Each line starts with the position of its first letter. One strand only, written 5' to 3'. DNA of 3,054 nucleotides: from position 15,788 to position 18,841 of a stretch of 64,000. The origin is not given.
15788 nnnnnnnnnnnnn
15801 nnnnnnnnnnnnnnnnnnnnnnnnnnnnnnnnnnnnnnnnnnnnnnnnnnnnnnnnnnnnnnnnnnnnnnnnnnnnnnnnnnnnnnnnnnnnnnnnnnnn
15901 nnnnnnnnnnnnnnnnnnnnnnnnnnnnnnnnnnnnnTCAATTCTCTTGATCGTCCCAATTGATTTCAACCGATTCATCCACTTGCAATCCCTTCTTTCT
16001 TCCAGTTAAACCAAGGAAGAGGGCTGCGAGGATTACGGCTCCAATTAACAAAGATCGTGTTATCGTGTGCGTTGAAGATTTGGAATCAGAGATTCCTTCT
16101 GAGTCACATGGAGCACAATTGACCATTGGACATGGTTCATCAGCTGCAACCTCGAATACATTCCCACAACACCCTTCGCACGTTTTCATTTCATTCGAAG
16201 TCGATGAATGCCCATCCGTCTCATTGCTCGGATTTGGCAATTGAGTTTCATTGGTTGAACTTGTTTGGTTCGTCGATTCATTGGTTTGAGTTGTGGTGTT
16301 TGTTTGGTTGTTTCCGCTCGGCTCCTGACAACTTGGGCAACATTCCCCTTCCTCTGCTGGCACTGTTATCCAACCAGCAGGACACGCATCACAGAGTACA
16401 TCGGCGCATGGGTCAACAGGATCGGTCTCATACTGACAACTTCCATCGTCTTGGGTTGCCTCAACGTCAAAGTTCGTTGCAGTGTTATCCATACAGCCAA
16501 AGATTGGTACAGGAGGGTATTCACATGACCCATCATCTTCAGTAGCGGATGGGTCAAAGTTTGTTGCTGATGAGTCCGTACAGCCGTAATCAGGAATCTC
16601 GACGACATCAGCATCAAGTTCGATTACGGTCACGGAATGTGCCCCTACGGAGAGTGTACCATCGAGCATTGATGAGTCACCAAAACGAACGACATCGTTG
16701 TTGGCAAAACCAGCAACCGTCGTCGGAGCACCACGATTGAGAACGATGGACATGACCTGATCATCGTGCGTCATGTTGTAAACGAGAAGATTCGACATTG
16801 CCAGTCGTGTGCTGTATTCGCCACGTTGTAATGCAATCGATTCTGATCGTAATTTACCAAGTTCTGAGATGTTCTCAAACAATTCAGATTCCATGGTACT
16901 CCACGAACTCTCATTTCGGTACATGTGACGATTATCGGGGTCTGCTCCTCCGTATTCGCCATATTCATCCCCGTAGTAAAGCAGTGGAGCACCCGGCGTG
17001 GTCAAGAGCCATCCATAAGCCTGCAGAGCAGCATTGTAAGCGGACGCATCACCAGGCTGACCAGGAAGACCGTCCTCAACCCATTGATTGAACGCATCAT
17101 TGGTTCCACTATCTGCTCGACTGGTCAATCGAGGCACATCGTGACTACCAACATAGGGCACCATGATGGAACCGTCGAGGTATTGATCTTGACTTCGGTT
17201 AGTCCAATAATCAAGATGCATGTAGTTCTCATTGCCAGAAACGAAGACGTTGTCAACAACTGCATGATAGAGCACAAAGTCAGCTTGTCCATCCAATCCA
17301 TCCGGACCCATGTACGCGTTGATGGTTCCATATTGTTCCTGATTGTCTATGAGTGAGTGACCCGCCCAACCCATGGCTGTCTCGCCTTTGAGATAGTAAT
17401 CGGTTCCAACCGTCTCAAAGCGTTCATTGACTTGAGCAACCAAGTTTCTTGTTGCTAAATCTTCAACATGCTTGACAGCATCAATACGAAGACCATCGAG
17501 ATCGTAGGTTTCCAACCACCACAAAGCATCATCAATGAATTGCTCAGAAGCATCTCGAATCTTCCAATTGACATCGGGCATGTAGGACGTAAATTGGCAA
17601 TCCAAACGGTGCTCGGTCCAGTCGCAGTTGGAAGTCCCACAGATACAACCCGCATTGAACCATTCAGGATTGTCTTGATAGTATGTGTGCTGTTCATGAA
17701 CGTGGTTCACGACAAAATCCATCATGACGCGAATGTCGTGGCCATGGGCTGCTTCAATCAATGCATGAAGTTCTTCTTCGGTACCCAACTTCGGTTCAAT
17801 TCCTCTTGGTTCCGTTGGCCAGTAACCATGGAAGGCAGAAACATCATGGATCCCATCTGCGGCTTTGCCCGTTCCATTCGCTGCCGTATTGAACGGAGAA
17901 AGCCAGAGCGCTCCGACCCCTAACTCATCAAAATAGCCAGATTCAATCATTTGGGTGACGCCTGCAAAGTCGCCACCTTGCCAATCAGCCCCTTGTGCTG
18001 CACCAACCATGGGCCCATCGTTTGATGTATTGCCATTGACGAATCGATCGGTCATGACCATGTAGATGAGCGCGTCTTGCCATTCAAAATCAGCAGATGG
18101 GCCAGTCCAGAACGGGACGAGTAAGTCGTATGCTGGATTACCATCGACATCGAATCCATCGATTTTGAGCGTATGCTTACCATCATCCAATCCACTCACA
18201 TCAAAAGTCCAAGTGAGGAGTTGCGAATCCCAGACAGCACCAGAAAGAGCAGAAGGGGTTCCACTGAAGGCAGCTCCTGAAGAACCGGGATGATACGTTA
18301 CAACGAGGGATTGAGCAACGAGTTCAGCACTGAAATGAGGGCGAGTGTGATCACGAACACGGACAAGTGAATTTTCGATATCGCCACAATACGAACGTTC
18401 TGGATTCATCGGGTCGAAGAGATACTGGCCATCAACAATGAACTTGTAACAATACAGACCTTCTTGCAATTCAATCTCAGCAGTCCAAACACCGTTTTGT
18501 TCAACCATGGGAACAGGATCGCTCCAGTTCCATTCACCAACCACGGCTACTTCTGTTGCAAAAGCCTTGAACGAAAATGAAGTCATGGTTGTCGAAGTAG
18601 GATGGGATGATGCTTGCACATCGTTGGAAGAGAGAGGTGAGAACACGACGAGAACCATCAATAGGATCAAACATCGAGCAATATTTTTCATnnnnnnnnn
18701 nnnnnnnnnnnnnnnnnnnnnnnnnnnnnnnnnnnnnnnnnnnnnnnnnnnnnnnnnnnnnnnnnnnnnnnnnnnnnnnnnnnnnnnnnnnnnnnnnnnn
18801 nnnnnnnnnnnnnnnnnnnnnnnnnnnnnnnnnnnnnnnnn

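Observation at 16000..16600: GH13 amylase carries a tandem approximately 25-aa Cys motif module, a Thr/Asn/Ser-rich linker and a C-terminal TM anchor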

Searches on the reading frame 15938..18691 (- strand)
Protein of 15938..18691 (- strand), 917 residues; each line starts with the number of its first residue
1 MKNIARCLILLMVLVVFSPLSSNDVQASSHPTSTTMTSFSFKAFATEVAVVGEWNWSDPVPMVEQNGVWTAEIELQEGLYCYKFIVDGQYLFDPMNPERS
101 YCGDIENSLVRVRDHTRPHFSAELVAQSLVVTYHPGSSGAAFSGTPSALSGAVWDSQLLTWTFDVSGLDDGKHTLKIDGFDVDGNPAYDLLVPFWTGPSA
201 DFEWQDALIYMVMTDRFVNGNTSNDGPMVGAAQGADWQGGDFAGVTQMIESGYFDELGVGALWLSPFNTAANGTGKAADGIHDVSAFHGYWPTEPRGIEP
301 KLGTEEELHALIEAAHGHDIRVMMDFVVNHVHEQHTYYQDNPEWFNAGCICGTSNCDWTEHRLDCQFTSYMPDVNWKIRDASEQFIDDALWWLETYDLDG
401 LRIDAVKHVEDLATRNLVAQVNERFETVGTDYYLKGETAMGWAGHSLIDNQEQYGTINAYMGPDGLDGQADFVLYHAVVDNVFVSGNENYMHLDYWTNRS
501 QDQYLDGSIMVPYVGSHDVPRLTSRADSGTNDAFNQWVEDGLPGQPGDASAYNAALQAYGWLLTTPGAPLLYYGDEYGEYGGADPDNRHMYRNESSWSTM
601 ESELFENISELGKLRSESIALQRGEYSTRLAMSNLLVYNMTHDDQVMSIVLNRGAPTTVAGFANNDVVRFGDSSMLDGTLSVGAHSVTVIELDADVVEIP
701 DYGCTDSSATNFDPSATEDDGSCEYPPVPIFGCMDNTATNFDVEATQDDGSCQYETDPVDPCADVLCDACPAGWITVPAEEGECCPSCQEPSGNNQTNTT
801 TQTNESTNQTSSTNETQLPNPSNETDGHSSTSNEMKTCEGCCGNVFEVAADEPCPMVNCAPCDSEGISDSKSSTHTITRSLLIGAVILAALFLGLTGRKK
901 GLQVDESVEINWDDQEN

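Call 3: search_protein_families(library=pfam, proteins=[window:15938-18691:-], max_evalue=1)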
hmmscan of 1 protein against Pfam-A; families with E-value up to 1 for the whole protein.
window:15938-18691:- (917 aa): 4 families
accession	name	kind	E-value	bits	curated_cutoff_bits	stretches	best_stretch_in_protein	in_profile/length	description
PF00128.31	Alpha-amylase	-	1.6e-38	133.6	22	1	212-583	2-360/446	Alpha amylase, catalytic domain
PF16561.11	AMPK1_CBM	-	1.4e-11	44.9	26.8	1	37-113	3-80/85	Glycogen recognition site of AMP-activated protein kinase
PF05479.16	PsaN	-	0.085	13.5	21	1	707-751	71-113/132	Photosystem I reaction centre subunit N (PSAN or PSI-N)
PF14871.12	GHL6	-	0.11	13.1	35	1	305-350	43-88/132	Hypothetical glycosyl hydrolase 6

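Call 4: search_protein_families(library=ncbifam, proteins=[window:15938-18691:-], max_evalue=1)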
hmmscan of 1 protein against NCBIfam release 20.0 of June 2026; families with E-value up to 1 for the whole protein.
window:15938-18691:- (917 aa): 40 families (the best 25 are shown)
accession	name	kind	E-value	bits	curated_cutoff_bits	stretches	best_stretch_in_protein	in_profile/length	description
NF007053.0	PRK09505.1-3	equivalog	8e-30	103.6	1269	3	192-332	176-319/687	alpha-amylase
NF008051.0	PRK10785.1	equivalog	1.2e-29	103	568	2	558-660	465-565/607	maltodextrin glucosidase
NF007052.0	PRK09505.1-2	equivalog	1.8e-29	102.5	749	3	196-332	178-317/677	alpha-amylase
NF007060.0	PRK09505.2-5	equivalog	2.5e-29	101.8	790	2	198-331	186-322/690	alpha-amylase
NF007051.0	PRK09505.1-1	equivalog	4.9e-29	100.8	864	3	199-331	191-326/686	alpha-amylase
NF007057.0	PRK09505.2-2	equivalog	3.8e-27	94.7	931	3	201-331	193-326/694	alpha-amylase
NF041090.1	Cyc-maltodext_AglB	equivalog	5.6e-26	91.4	540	2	235-528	57-304/470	cyclomaltodextrinase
NF007054.0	PRK09505.1-4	equivalog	1.5e-24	86.3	1385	1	196-332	178-317/676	alpha-amylase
NF007058.0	PRK09505.2-3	equivalog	1.5e-24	86.1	897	1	190-331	193-337/742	alpha-amylase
NF007059.0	PRK09505.2-4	equivalog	2.4e-24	85.6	865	2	201-331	183-316/683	alpha-amylase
NF007055.0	PRK09505.1-6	equivalog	3.4e-23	81.8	1458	1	196-332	177-316/675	alpha-amylase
TIGR02456.1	treS_nterm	equivalog_domain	1.3e-21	76.7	678.35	3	206-341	5-111/539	maltose alpha-D-glucosyltransferase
NF011083.0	PRK14510.1-2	equivalog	1.1e-17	62.9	1322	1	236-655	216-620/1186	bifunctional glycogen debranching protein GlgX/4-alpha-glucanotransferase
NF041321.1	Alpha-amyl_MalA_Halo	equivalog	4.8e-17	61.6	875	2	240-343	279-367/666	alpha-amylase MalA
NF051899.1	BetGalacBglAAgro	equivalog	2.1e-15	56.1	900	2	239-340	24-110/537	beta-galactosidase BglA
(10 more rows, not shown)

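Call 7: find_homologous_proteins(query=window:15938-18691:-, max_evalue=0.00001)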
Query window:15938-18691:- (917 aa): 1374 proteins with E <= 0.00001 among 8000 candidates; the best 120 are listed.
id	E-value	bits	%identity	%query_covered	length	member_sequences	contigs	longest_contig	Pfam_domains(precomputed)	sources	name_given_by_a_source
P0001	0.0e+0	1883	86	100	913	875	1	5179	PF00128.32,PF16561.12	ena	-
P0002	0.0e+0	1781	81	100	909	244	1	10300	PF00128.32,PF16561.12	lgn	-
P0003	0.0e+0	1728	80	100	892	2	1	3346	PF00128.32,PF16561.12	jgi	jgi:glycosidase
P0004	0.0e+0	1672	75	100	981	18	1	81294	PF00128.32,PF16561.12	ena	-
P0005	0.0e+0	1667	77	100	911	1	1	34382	PF00128.32,PF16561.12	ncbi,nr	ncbi:MAG: hypothetical protein H2065_00820 [Candidatus Poseidoniales archaeon]|nr:hypothetical prote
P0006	0.0e+0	1666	77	100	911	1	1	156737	PF00128.32,PF16561.12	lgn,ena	-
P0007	0.0e+0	1666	77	100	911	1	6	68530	PF00128.32,PF16561.12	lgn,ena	-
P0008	0.0e+0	1665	77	100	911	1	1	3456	PF00128.32,PF16561.12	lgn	-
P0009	0.0e+0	1665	77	100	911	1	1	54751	PF00128.32,PF16561.12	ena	-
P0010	0.0e+0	1664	77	100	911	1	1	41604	PF00128.32,PF16561.12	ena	-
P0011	0.0e+0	1664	77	100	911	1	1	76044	PF00128.32,PF16561.12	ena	-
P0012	0.0e+0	1663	77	100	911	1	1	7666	PF00128.32,PF16561.12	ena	-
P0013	0.0e+0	1662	77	100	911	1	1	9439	PF00128.32,PF16561.12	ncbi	ncbi:MAG: alpha-amylase family glycosyl hydrolase [Candidatus Thalassarchaeaceae archaeon]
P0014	0.0e+0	1662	77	100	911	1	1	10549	PF00128.32,PF16561.12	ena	-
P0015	0.0e+0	1661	77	100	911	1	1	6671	PF00128.32,PF16561.12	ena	-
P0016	0.0e+0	1660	77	100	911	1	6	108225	PF00128.32,PF16561.12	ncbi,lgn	ncbi:MAG: alpha-amylase family glycosyl hydrolase [Candidatus Poseidoniaceae archaeon]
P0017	0.0e+0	1660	77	100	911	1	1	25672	PF00128.32,PF16561.12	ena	-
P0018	0.0e+0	1659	77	100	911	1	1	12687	PF00128.32,PF16561.12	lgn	-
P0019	0.0e+0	1658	77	100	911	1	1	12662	PF00128.32,PF16561.12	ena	-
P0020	0.0e+0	1653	77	100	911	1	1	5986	PF00128.32,PF16561.12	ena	-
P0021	0.0e+0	1649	77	100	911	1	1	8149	PF00128.32,PF16561.12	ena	-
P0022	0.0e+0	1643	77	100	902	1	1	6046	PF00128.32,PF16561.12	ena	-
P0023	0.0e+0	1643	77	100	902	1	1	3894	PF00128.32,PF16561.12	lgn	-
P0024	0.0e+0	1642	77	100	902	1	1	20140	PF00128.32,PF16561.12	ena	-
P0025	0.0e+0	1641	77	100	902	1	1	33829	PF00128.32,PF16561.12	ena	-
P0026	0.0e+0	1641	77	100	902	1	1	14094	PF00128.32,PF16561.12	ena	-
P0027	0.0e+0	1640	77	100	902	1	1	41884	PF00128.32,PF16561.12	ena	-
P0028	0.0e+0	1640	77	100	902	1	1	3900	PF00128.32,PF16561.12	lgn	-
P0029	0.0e+0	1639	77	100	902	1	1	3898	PF00128.32,PF16561.12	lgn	-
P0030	0.0e+0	1638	76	100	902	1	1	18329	PF00128.32,PF16561.12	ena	-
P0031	0.0e+0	1637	76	100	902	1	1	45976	PF00128.32,PF16561.12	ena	-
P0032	0.0e+0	1631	76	100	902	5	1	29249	PF00128.32,PF16561.12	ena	-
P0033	0.0e+0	1628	76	100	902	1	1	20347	PF00128.32,PF16561.12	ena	-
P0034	0.0e+0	1625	76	100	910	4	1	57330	PF00128.32,PF16561.12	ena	-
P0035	0.0e+0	1625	76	100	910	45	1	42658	PF00128.32,PF16561.12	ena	-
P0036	0.0e+0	1624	76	100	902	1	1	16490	PF00128.32,PF16561.12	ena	-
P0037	0.0e+0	1612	75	100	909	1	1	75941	PF00128.32,PF16561.12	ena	-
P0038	0.0e+0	1611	75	100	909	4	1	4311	PF00128.32,PF16561.12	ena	-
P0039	0.0e+0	1611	74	100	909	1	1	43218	PF00128.32,PF16561.12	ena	-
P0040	0.0e+0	1609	74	100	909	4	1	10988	PF00128.32,PF16561.12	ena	-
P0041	0.0e+0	1602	75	100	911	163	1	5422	PF00128.32,PF16561.12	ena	-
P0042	0.0e+0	1602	74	100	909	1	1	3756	PF00128.32,PF16561.12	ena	-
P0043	0.0e+0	1596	74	100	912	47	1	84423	PF00128.32,PF16561.12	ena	-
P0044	0.0e+0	1477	67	100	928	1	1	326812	PF00128.32,PF16561.12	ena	-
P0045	0.0e+0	1477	67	100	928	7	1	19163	PF00128.32,PF16561.12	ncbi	-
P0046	0.0e+0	1474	67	100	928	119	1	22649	PF00128.32,PF16561.12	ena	-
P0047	0.0e+0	1474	69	100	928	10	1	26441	PF00128.32,PF16561.12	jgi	-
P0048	0.0e+0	1472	68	100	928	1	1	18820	PF00128.32,PF16561.12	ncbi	-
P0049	0.0e+0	1470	67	100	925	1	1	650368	PF00128.32,PF16561.12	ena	-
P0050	0.0e+0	1468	68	100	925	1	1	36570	PF00128.32,PF16561.12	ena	-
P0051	0.0e+0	1468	67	100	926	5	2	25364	PF00128.32,PF16561.12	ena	-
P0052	0.0e+0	1465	68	100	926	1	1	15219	PF00128.32,PF16561.12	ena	-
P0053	0.0e+0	1464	67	100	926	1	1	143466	PF00128.32,PF16561.12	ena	-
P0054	0.0e+0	1463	67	100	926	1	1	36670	PF00128.32,PF16561.12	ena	-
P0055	0.0e+0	1463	67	100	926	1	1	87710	PF00128.32,PF16561.12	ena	-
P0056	0.0e+0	1463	66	100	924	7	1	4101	PF00128.32,PF16561.12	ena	-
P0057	0.0e+0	1462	67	100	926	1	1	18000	PF00128.32,PF16561.12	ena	-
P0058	0.0e+0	1460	68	98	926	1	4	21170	PF00128.32,PF16561.12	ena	-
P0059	0.0e+0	1460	68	98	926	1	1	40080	PF00128.32,PF16561.12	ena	-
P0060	0.0e+0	1460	68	98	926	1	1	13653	PF00128.32,PF16561.12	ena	-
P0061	0.0e+0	1460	67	100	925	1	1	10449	PF00128.32,PF16561.12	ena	-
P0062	0.0e+0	1459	68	100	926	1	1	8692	PF00128.32,PF16561.12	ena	-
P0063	0.0e+0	1458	67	98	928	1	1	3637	PF00128.32,PF16561.12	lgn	-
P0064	0.0e+0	1458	67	99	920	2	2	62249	PF00128.32,PF16561.12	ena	-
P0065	0.0e+0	1458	67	100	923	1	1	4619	PF00128.32,PF16561.12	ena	-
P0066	0.0e+0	1457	68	98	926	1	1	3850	PF00128.32,PF16561.12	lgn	-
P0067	0.0e+0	1457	68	98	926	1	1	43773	PF00128.32,PF16561.12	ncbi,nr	ncbi:MAG: alpha-amylase family glycosyl hydrolase [Candidatus Thermoplasmatota archaeon]|nr:alpha-am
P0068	0.0e+0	1456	67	100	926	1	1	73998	PF00128.32,PF16561.12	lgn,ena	-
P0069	0.0e+0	1456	67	100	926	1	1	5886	PF00128.32,PF16561.12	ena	-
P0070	0.0e+0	1455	66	100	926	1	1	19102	PF00128.32,PF16561.12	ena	-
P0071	0.0e+0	1455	67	100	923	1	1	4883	PF00128.32,PF16561.12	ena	-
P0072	0.0e+0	1454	68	96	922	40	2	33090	PF00128.32,PF16561.12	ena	-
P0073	0.0e+0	1453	67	96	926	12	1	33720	PF00128.32,PF16561.12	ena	-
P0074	0.0e+0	1448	68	95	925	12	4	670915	PF00128.32,PF16561.12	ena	-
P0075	0.0e+0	1447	68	95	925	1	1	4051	PF00128.32,PF16561.12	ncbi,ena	-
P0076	0.0e+0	1447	68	95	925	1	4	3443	PF00128.32,PF16561.12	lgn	-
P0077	0.0e+0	1447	68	95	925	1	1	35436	PF00128.32,PF16561.12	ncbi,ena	-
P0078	0.0e+0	1446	68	95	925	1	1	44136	PF00128.32,PF16561.12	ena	-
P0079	0.0e+0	1446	68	95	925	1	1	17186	PF00128.32,PF16561.12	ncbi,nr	ncbi:MAG: alpha-amylase family glycosyl hydrolase [Candidatus Thermoplasmatota archaeon]|nr:alpha-am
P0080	0.0e+0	1446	68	95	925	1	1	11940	PF00128.32,PF16561.12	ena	-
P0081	0.0e+0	1446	68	95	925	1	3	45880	PF00128.32,PF16561.12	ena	-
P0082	0.0e+0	1445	68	95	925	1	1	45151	PF00128.32,PF16561.12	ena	-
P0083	0.0e+0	1444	68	95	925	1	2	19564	PF00128.32,PF16561.12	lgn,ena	-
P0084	0.0e+0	1444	68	95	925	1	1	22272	PF00128.32,PF16561.12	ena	-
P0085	0.0e+0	1444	68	95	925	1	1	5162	PF00128.32,PF16561.12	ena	-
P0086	0.0e+0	1444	67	98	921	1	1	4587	PF00128.32,PF16561.12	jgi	jgi:glycosidase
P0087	0.0e+0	1444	68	95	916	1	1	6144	PF00128.32,PF16561.12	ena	-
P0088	0.0e+0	1444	67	98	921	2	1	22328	PF00128.32,PF16561.12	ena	-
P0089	0.0e+0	1444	67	98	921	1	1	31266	PF00128.32,PF16561.12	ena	-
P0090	0.0e+0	1443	68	95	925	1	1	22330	PF00128.32,PF16561.12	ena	-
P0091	0.0e+0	1443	68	95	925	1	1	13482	PF00128.32,PF16561.12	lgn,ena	-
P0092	0.0e+0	1441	67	98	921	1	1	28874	PF00128.32,PF16561.12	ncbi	-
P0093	0.0e+0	1441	68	95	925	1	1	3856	PF00128.32,PF16561.12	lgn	-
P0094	0.0e+0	1441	68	95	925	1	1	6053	PF00128.32,PF16561.12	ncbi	-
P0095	0.0e+0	1441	67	100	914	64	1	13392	PF00128.32,PF16561.12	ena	-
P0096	0.0e+0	1440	66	98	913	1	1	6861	PF00128.32,PF16561.12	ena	-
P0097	0.0e+0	1439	67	98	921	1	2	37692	PF00128.32,PF16561.12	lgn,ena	-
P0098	0.0e+0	1439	68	95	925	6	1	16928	PF00128.32,PF16561.12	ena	-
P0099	0.0e+0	1438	68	95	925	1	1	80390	PF00128.32,PF16561.12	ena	-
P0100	0.0e+0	1438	68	95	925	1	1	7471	PF00128.32,PF16561.12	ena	-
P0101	0.0e+0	1436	67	96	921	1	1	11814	PF00128.32,PF16561.12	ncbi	ncbi:MAG: alpha-amylase family glycosyl hydrolase [Poseidonia sp.]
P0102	0.0e+0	1434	67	95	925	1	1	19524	PF00128.32,PF16561.12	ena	-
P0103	0.0e+0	1434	67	96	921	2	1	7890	PF00128.32,PF16561.12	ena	-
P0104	0.0e+0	1433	67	95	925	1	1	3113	PF00128.32,PF16561.12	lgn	-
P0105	0.0e+0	1433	67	96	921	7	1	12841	PF00128.32,PF16561.12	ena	-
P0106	0.0e+0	1433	67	96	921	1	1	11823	PF00128.32,PF16561.12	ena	-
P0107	0.0e+0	1433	67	96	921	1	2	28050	PF00128.32,PF16561.12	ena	-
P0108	0.0e+0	1433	67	99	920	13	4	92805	PF00128.32,PF16561.12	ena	-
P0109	0.0e+0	1432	67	95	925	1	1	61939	PF00128.32,PF16561.12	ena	-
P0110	0.0e+0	1432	67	96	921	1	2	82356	PF00128.32,PF16561.12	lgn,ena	-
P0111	0.0e+0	1432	67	95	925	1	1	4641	PF00128.32,PF16561.12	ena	-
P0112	0.0e+0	1432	67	96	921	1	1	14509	PF00128.32,PF16561.12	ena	-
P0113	0.0e+0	1432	67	96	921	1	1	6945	PF00128.32,PF16561.12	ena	-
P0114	0.0e+0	1432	67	96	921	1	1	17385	PF00128.32,PF16561.12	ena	-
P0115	0.0e+0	1432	67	95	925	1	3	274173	PF00128.32,PF16561.12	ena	-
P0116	0.0e+0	1431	67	95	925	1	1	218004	PF00128.32,PF16561.12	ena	-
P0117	0.0e+0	1431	67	96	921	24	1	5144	PF00128.32,PF16561.12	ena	-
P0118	0.0e+0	1431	67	95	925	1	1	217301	PF00128.32,PF16561.12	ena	-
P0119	0.0e+0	1431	67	95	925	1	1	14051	PF00128.32,PF16561.12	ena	-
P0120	0.0e+0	1431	67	95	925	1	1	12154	PF00128.32,PF16561.12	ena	-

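Call 37: predict_structure(alignment_id=A3)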
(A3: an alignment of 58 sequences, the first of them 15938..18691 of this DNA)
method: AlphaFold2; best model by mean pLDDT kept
length: 917 residues; sequences in the alignment: 58
mean_pLDDT: 50.9   pTM: 0.34
mean pLDDT of the five models: 50.9, 50.6, 47.4, 46.0, 45.6
residues with pLDDT >= 90: 6; 70-90: 221; 50-70: 223; < 50: 467
segments of 3 or more residues with pLDDT < 50: 17-34, 114-117, 138-148, 178-195, 197-241, 256-260, 265-293, 298-302, 327-382, 404-415, 426-552, 564-594, 696-698, 757-759, 793-833, 861-881, 893-917
pLDDT, mean of each block of 10 residues (from residue 1): 62 49 28 58 83 85 82 74 86 60 66 51 64 55 46 72 72 49 42 44 29 24 25 26 57 50 43 28 33 49 64 75 52 34 36 33 28 31 57 73 43 50 44 34 31 34 30 30 26 31 28 31 26 24 33 51 41 27 26 46 57 66 60 63 82 69 86 83 80 66 83 83 80 79 79 62 65 70 71 36 27 27 26 61 69 63 33 36 54 44 27 28
secondary structure, 60 per line:
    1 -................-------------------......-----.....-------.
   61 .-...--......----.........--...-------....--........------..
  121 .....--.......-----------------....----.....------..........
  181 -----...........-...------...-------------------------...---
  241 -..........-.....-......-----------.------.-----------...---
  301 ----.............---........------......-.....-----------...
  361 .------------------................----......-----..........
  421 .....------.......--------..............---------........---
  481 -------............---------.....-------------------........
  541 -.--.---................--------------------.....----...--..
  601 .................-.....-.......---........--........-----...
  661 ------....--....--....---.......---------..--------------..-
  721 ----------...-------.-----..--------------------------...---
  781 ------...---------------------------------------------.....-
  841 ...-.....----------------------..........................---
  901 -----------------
elements in order (helices of 4 or more, strands of 3 or more residues): H2-17 E37-42 E48-52 E63-65 E68-73 E78-86 E89-91 E99-102 E105-112 E119-125 E128-134 E152-155 E160-164 E171-180 E186-196 E207-209 H242-251 H253-257 E259-264 H305-317 E321-328 H335-340 H342-346 H358-361 H380-395 E400-405 H411-425 E432-438 H447-460 E470-477 H488-499 E509-513 H533-540 H549-564 H585-589 H599-617 H619-623 E625-631 E635-642 E645-652 E658-660 E667-670 E673-676 E679-682 E686-692 E731-733 E775-777 E787-789 E835-839 E845-849 H872-897
